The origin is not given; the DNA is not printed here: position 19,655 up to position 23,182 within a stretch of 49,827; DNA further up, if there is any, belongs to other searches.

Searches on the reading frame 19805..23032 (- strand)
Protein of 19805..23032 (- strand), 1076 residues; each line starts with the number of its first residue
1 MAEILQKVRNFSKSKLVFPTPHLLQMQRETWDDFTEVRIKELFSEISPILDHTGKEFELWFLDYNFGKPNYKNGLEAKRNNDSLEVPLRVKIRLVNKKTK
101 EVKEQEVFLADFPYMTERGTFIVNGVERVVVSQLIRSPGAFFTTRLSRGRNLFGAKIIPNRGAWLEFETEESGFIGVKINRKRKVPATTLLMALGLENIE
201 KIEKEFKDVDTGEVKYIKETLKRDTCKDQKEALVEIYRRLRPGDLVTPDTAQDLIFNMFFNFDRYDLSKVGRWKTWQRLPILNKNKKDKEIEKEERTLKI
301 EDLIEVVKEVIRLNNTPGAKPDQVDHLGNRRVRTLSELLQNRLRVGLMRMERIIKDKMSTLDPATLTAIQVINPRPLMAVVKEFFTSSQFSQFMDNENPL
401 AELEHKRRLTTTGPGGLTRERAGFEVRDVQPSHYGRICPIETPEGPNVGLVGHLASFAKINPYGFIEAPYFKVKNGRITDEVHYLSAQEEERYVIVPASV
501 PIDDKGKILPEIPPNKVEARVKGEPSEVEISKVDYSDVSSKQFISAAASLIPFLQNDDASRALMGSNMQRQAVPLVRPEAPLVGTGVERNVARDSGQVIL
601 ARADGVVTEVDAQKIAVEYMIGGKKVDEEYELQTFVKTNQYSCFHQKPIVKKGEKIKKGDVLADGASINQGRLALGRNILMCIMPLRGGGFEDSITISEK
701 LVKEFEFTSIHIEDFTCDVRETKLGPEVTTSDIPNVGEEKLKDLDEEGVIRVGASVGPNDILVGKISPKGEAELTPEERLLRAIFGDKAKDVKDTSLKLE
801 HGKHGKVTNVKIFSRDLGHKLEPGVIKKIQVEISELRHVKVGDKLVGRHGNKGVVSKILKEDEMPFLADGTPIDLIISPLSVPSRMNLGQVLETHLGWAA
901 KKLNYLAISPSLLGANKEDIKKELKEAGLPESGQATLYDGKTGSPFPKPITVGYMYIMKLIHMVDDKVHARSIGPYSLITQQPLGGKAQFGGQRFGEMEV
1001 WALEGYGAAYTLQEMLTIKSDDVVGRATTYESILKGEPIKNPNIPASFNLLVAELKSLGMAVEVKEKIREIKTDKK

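Call 53: search_protein_families(library=pfam, proteins=[window:19805-23032:-], max_evalue=0.0001)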
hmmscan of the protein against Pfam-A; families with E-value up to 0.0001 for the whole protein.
window:19805-23032:- (1076 aa): 6 families
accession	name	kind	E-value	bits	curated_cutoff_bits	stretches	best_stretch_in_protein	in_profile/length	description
PF00562.33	RNA_pol_Rpb2_6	-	1.8e-115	386.5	23.4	1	601-989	2-373/373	RNA polymerase Rpb2, domain 6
PF04565.21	RNA_pol_Rpb2_3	-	2.7e-27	95.1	21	1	392-460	1-68/68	RNA polymerase Rpb2, domain 3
PF04560.25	RNA_pol_Rpb2_7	-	6.2e-25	87.9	32.1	1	991-1066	1-86/87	RNA polymerase Rpb2, domain 7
PF10385.14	RNA_pol_Rpb2_45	-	2.6e-19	69.5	28.2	1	470-539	1-66/66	RNA polymerase beta subunit external 1 domain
PF04561.19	RNA_pol_Rpb2_2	-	2.7e-19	70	21.7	1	152-333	19-190/190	RNA polymerase Rpb2, domain 2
PF04563.20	RNA_pol_Rpb2_1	-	1.8e-08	34.6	28.2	1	24-359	3-183/203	RNA polymerase beta subunit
